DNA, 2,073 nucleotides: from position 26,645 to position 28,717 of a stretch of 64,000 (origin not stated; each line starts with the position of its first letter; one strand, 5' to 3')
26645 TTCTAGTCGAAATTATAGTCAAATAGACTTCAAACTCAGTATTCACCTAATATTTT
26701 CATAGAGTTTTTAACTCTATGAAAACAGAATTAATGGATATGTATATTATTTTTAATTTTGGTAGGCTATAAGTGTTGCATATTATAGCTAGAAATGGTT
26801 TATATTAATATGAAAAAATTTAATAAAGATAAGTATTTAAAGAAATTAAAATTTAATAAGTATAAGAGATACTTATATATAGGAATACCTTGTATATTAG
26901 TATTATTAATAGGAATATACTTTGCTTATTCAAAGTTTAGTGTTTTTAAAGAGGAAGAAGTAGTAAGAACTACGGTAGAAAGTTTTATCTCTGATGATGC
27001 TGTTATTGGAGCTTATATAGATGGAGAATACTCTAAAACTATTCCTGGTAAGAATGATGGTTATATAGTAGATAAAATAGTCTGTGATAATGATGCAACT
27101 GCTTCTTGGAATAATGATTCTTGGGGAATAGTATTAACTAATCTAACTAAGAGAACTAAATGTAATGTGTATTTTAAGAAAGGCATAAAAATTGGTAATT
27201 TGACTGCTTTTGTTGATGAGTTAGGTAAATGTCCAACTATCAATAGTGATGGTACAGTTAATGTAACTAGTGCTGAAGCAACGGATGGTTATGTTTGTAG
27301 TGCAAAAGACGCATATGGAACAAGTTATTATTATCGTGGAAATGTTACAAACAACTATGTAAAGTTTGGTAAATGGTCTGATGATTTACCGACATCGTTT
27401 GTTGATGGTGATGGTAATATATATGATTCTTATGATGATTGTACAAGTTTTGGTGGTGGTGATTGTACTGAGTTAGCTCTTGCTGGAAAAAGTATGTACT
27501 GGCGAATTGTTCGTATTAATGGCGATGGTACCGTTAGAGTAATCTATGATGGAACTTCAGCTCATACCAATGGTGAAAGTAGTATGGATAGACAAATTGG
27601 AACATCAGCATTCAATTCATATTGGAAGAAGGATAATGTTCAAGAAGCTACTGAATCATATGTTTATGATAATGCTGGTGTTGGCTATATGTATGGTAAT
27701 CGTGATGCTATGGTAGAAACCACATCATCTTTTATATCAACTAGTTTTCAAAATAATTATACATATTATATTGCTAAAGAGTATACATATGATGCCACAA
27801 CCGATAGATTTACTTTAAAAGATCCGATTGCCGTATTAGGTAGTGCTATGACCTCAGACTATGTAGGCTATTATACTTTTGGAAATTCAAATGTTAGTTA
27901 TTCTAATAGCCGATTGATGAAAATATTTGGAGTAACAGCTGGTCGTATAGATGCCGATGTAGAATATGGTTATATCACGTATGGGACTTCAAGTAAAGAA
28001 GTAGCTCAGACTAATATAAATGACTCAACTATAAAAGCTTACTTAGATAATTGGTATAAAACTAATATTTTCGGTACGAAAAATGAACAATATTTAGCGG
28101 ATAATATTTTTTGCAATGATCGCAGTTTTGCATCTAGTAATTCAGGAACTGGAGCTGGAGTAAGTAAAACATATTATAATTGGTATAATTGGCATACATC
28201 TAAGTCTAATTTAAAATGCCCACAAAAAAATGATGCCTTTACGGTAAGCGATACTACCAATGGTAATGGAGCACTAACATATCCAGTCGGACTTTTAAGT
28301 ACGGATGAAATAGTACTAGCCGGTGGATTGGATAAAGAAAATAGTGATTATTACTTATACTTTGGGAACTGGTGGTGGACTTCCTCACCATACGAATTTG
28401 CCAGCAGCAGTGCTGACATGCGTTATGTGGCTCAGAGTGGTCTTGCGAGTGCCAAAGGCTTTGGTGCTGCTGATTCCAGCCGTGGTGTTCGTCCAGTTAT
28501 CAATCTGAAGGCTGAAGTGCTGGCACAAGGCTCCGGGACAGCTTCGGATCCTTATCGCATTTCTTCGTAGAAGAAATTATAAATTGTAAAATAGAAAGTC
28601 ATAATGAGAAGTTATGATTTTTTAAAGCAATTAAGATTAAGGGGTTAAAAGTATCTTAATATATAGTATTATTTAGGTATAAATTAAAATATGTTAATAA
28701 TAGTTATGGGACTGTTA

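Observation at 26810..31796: Clustered multi-copy surface-protein family: one intact gene, one promoterless partial cassette, one frameshifted copy (possible variation archive)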

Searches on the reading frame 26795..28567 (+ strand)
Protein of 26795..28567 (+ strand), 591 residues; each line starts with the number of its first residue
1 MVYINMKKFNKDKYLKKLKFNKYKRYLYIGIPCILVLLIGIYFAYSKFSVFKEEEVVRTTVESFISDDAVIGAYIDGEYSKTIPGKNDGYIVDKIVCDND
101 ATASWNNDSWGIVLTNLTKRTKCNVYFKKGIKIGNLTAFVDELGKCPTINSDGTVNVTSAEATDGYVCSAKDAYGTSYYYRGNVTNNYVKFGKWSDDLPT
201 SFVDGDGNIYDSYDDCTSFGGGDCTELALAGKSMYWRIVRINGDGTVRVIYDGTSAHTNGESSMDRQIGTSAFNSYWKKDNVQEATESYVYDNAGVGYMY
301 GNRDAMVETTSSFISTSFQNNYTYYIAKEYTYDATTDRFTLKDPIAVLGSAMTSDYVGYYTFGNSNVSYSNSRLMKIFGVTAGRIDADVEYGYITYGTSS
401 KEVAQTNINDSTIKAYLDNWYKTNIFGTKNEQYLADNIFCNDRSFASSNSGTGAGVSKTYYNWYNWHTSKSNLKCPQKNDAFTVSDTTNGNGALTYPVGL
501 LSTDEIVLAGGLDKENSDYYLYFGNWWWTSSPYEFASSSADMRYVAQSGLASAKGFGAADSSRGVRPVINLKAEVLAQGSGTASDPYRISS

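Call 5: search_protein_families(library=pfam, proteins=[window:26795-28567:+], max_evalue=1)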
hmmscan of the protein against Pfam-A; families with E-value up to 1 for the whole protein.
window:26795-28567:+ (591 aa): 2 families
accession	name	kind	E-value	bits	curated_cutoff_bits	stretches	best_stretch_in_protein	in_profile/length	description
PF19789.6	DUF6273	-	0.00048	20.5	23.5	1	496-572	126-171/172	Domain of unknown function (DUF6273)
PF10140.15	YukC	-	0.43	9.9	27.4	1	13-68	183-236/357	WXG100 protein secretion system (Wss), protein YukC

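Call 6: search_protein_families(library=ncbifam, proteins=[window:26795-28567:+], max_evalue=1)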
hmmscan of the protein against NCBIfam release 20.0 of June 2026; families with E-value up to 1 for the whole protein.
window:26795-28567:+ (591 aa): 1 family
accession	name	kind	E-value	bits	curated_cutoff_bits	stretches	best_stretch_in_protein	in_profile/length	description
TIGR03926.1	T7_EssB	equivalog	0.089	11.7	229.75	1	12-68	199-256/377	type VII secretion protein EssB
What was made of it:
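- On M. penetrans mpl-type system: There is no Pfam or NCBIfam match to such proteins (calls 5, 6).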

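Call 10: find_homologous_proteins(query=window:26795-28567:+, max_evalue=0.001)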
Query window:26795-28567:+ (591 aa): 7082 proteins with E <= 0.001 among 8000 candidates; the best 120 are listed.
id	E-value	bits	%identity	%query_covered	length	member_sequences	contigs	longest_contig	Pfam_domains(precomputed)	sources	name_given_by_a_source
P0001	0.0e+0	1338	100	100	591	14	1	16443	-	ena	-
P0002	0.0e+0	1082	82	100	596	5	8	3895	-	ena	-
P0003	4.6e-285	965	75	100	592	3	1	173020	-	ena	-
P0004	3.9e-278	942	74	99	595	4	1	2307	-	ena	-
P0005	2.5e-269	913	73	99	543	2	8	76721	-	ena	-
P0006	6.6e-264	895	73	99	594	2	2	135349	-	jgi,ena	-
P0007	7.0e-259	879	70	99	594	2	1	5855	-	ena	-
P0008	1.9e-258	877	70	99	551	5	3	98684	-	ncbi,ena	-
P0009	8.4e-258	875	70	99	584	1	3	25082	-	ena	-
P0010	1.7e-257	874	70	99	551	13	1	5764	-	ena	-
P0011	8.8e-257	872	70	99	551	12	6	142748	-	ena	-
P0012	1.4e-256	871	71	98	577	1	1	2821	-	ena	-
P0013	2.5e-256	870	71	95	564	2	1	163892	-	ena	-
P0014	5.4e-256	869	70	99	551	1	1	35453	-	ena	-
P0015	5.3e-251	853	68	99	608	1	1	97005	-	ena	-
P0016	1.1e-247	842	67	99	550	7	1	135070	PF19789.7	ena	-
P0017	4.6e-236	803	61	99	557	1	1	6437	PF19789.7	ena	-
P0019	1.5e-233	795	61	99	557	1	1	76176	PF19789.7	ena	-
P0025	2.0e-226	771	61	99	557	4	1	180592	PF19789.7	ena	-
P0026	3.6e-226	771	64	99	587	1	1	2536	PF19789.7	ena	-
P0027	6.1e-226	770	60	99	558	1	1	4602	PF19789.7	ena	-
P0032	3.1e-222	758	64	97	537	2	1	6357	PF19789.7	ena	-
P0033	5.8e-221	753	63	99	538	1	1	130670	PF19789.7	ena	-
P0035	1.6e-216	739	62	99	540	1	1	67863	PF19789.7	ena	-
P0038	4.2e-215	734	61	99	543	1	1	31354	PF19789.7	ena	-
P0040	1.8e-214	732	61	99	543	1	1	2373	PF19789.7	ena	-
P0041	1.9e-214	732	61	99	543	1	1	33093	PF19789.7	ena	-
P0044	4.5e-212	724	61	99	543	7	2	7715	PF19789.7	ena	-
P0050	2.1e-207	709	59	99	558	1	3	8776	PF19789.7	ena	-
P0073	5.4e-199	681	58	99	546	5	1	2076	PF19789.7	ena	-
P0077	8.7e-198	677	70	77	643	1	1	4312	PF19789.7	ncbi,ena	-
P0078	9.3e-198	677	67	51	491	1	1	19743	PF19789.7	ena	-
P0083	1.0e-195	670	71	77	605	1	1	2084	PF19789.7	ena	-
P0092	7.1e-194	664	57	99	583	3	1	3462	PF19789.7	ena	-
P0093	1.1e-193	663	72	53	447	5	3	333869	PF19789.7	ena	-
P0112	5.9e-191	654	69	77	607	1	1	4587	PF19789.7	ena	-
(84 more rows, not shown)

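Call 12: find_encoding_contigs(protein=P0001, flank=10000, max_places=10)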
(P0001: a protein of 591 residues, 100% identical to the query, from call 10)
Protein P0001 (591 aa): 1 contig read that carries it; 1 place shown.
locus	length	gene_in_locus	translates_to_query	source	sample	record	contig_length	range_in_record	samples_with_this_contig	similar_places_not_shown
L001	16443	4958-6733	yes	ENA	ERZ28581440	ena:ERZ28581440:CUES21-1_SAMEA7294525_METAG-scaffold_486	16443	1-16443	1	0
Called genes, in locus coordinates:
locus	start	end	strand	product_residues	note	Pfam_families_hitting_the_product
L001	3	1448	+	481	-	?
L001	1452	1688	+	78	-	PF00550:PP-binding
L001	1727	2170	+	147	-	PF01648:ACPS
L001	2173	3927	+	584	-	PF01501:Glyco_transf_8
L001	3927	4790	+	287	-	PF01553:Acyltransferase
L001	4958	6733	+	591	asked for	-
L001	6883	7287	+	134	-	-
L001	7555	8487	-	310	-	PF04055:Radical_SAM, PF16199:Radical_SAM_C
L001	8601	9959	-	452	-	-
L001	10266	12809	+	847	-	PF01055:Glyco_hydro_31_2nd, PF21365:Glyco_hydro_31_3rd, PF17137:DUF5110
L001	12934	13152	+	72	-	-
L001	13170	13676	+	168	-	PF01966:HD (weak)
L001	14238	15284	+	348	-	PF00579:tRNA-synt_1b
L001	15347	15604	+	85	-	PF07866:DUF1653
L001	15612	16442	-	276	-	?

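Call 20: search_solved_structures(query=window:26795-28567:+, max_evalue=1)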
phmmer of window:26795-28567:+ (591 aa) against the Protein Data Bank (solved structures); distinct sequences matched with E-value up to 1: 0.

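Call 25: find_related_loci(query=A1, collection=genome_contigs, flank=10000)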
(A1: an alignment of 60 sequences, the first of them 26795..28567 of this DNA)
Query A1 (591 aa) in genome_contigs; peptide patterns used: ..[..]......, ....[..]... (x = any residue, [..] = any of these).
595 stretches matched a pattern (row limit reached: there are more); 577 encode a relative of the query (tblastn E <= 1e-3); the best 80 are kept; 80 distinct loci.
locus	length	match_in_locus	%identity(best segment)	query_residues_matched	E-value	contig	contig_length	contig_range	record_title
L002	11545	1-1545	58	35-589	0e+0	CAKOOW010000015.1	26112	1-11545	MAG: uncultured Bacilli bacterium isolate REFINED_METABAT215_TOP10_CONTIGS_1500_ASSEMBLY_K77_MERGED__Hadza_MoBio_hadza-E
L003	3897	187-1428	68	136-590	0e+0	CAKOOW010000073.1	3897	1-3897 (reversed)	MAG: uncultured Bacilli bacterium isolate REFINED_METABAT215_TOP10_CONTIGS_1500_ASSEMBLY_K77_MERGED__Hadza_MoBio_hadza-E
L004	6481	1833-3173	61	140-589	2e-166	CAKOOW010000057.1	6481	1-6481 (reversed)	MAG: uncultured Bacilli bacterium isolate REFINED_METABAT215_TOP10_CONTIGS_1500_ASSEMBLY_K77_MERGED__Hadza_MoBio_hadza-E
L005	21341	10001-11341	60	4-590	1e-103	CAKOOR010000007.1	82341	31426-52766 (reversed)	MAG: uncultured Bacilli bacterium isolate REFINED_METABAT215_TOP10_CONTIGS_1500_ASSEMBLY_K77_MERGED__Hadza_PheChl_Fiber-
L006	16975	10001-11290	42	133-590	9e-104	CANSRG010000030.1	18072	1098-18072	MAG TPA_asm: uncultured Tenericutes bacterium isolate SRR15510224_bin.64_metawrap_v1.3_MAG genome assembly, contig: NODE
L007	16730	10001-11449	51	6-588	9e-104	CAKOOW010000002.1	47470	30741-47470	MAG: uncultured Bacilli bacterium isolate REFINED_METABAT215_TOP10_CONTIGS_1500_ASSEMBLY_K77_MERGED__Hadza_MoBio_hadza-E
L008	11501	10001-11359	54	6-591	1e-91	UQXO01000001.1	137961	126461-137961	uncultured Tenericutes bacterium isolate UMGS735 genome assembly, contig: NODE_95_length_137961_cov_16.848931, whole gen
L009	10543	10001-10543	80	4-185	7e-89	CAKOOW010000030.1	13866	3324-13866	MAG: uncultured Bacilli bacterium isolate REFINED_METABAT215_TOP10_CONTIGS_1500_ASSEMBLY_K77_MERGED__Hadza_MoBio_hadza-E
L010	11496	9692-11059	41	3-591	3e-84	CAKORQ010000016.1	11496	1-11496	MAG: uncultured Bacilli bacterium isolate REFINED_METABAT215_TOP10_CONTIGS_1500_ASSEMBLY_K77_MERGED__Hadza_MoBio_hadza-I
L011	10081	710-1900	42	146-589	1e-82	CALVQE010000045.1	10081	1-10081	MAG: uncultured Bacilli bacterium isolate BRZ_FK__bin21 genome assembly, contig: BRZ_FK__NODE_8121_length_10081_cov_18.0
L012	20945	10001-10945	64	136-591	5e-71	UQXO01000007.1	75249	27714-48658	uncultured Tenericutes bacterium isolate UMGS735 genome assembly, contig: NODE_245_length_75249_cov_15.046360, whole gen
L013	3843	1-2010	46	25-589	1e-66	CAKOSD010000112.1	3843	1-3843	MAG: uncultured Bacilli bacterium isolate REFINED_METABAT215_TOP10_CONTIGS_1500_ASSEMBLY_K77_MERGED__Hadza_MoBio_C-REDO_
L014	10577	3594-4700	59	133-590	5e-65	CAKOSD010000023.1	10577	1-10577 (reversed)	MAG: uncultured Bacilli bacterium isolate REFINED_METABAT215_TOP10_CONTIGS_1500_ASSEMBLY_K77_MERGED__Hadza_MoBio_C-REDO_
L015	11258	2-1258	46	34-588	1e-64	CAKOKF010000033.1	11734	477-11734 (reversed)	MAG: uncultured Bacilli bacterium isolate REFINED_METABAT215_TOP10_CONTIGS_1500_ASSEMBLY_K77_MERGED__Hadza_MoBio_hadza-E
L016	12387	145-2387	49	62-590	7e-64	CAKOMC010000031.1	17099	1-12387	MAG: uncultured Bacilli bacterium isolate REFINED_METABAT215_TOP10_CONTIGS_1500_ASSEMBLY_K77_MERGED__Hadza_PheChl_Fiber-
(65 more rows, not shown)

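Call 26: find_encoding_contigs(protein=P0003, flank=10000, max_places=3)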
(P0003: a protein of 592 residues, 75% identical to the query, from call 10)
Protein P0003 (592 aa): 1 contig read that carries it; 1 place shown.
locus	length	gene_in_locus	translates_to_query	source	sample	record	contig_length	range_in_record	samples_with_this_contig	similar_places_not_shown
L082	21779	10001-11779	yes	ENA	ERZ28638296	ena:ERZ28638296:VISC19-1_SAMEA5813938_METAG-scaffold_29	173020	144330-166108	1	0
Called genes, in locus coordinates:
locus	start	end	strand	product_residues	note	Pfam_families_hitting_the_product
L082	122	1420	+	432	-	PF13173:AAA_14, PF13635:DUF4143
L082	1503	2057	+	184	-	-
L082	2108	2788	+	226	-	PF00072:Response_reg, PF00486:Trans_reg_C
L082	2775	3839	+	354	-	PF00672:HAMP, PF00512:HisKA, PF02518:HATPase_c, PF14501:HATPase_c_5 (weak)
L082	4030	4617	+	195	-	PF13338:AbiEi_4 (weak)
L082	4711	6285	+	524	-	PF00501:AMP-binding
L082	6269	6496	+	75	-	PF00550:PP-binding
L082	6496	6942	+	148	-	PF01648:ACPS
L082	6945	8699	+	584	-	PF01501:Glyco_transf_8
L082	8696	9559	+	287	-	PF01553:Acyltransferase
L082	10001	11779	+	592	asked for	-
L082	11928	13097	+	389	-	-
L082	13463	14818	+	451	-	-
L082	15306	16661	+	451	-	-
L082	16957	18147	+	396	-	PF07804:HipA_C (weak)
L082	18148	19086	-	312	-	PF04055:Radical_SAM, PF16199:Radical_SAM_C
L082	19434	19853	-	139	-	-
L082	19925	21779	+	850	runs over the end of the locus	PF01055:Glyco_hydro_31_2nd, PF21365:Glyco_hydro_31_3rd, PF17137:DUF5110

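Call 27: find_encoding_contigs(protein=P0002, flank=10000, max_places=8)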
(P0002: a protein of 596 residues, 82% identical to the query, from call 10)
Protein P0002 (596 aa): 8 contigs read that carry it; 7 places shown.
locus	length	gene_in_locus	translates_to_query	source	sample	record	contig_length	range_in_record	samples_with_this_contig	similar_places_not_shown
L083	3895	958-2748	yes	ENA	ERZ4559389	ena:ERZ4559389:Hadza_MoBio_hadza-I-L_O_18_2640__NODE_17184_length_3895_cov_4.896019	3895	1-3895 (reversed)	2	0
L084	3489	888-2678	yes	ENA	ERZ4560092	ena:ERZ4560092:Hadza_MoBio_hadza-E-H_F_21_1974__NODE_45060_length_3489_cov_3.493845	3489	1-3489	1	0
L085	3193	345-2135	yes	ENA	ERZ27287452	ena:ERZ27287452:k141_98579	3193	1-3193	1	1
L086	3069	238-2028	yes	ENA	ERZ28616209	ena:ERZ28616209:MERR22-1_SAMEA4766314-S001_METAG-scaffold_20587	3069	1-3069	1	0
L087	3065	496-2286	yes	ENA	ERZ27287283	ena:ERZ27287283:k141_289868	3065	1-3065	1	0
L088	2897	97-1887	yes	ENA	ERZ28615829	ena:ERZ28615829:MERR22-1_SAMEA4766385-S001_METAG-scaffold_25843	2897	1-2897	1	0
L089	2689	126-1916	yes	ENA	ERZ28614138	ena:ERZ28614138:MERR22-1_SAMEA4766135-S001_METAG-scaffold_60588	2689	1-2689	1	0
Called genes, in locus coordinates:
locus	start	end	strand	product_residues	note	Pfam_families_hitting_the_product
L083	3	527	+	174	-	?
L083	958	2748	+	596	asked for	-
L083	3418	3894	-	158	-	?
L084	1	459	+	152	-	?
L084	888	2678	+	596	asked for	-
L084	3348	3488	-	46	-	?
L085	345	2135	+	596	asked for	-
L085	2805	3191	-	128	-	?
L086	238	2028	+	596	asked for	-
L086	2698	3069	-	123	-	?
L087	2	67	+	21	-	?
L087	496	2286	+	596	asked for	-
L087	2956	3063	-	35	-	?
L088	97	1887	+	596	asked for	-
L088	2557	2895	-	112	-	?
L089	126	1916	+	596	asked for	-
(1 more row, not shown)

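Call 34: predict_structure(alignment_id=A1)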
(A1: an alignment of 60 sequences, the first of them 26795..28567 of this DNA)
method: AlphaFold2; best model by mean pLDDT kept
length: 591 residues; sequences in the alignment: 60
mean_pLDDT: 51.1   pTM: 0.33
mean pLDDT of the five models: 51.1, 50.2, 49.1, 49.1, 47.3
residues with pLDDT >= 90: 0; 70-90: 130; 50-70: 133; < 50: 328
segments of 3 or more residues with pLDDT < 50: 1-9, 15-23, 45-66, 131-167, 171-175, 180-195, 206-208, 233-277, 279-301, 404-525, 527-529, 554-572, 581-584
pLDDT, mean of each block of 10 residues (from residue 1): 40 47 52 71 50 32 45 74 69 77 74 70 74 38 44 39 45 46 40 50 55 67 61 45 37 30 27 41 43 39 64 76 86 79 85 77 65 82 83 71 45 43 34 24 30 32 31 27 26 25 41 35 45 51 54 47 36 52 49 45
secondary structure, 60 per line:
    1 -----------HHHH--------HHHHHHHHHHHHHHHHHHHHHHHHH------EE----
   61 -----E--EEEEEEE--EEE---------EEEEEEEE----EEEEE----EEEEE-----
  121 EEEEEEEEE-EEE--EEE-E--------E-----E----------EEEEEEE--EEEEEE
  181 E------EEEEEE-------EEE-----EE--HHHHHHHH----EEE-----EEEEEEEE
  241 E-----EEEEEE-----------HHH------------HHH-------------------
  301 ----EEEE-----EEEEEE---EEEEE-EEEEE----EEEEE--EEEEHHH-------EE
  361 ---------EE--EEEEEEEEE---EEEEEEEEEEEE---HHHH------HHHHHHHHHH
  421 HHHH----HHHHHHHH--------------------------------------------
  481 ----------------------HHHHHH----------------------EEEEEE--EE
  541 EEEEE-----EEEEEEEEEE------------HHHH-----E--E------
elements in order: H12-15 H24-48 E69-75 E78-80 E90-97 E102-106 E111-115 E121-129 E131-133 E136-138 E166-172 E175-181 E188-193 E201-203 H213-220 E225-227 E233-241 E247-252 E305-308 E314-319 E323-327 E329-333 E338-342 E345-348 E374-382 E386-397 H401-404 H411-424 H429-436 H503-508 E531-536 E539-545 E551-560 H573-576
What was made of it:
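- Tried and rejected: The first AlphaFold2 run, on A with a shallow alignment, was unusable (pLDDT 51, call 34).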

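Call 35: search_solved_structures(query=A1, max_evalue=10, show_alignments=3)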
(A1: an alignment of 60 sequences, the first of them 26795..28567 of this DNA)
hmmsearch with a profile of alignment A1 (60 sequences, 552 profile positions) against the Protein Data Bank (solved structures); distinct sequences matched with E-value up to 10: 0.
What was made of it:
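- Tried and rejected: Sequence searches of A, and of a 60-member profile, against the PDB found nothing, even at E <= 10 (calls 20, 35).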

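Call 59: search_protein_families(library=pfam, alignment_id=A1, max_evalue=0.01)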
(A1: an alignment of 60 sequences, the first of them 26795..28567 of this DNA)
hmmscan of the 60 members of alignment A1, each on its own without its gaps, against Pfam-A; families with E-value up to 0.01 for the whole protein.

A. member 1, window:26795-28567:+ (591 aa): 1 family
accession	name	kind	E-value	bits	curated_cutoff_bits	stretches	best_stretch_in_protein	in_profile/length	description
PF19789.6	DUF6273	-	0.00048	20.5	23.5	1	496-572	126-171/172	Domain of unknown function (DUF6273)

B. families by the number of members that match (of 60 scanned): 3 families
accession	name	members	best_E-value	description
PF19789.6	DUF6273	18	2.4e-07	Domain of unknown function (DUF6273)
PF03077.19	VacA2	2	0.0058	Putative vacuolating cytotoxin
PF10140.15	YukC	1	0.0017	WXG100 protein secretion system (Wss), protein YukC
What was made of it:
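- Checked: 18 of 60 relatives match at E <= 0.01 (call 59).
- Pfam matches are in calls 5 and 59.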
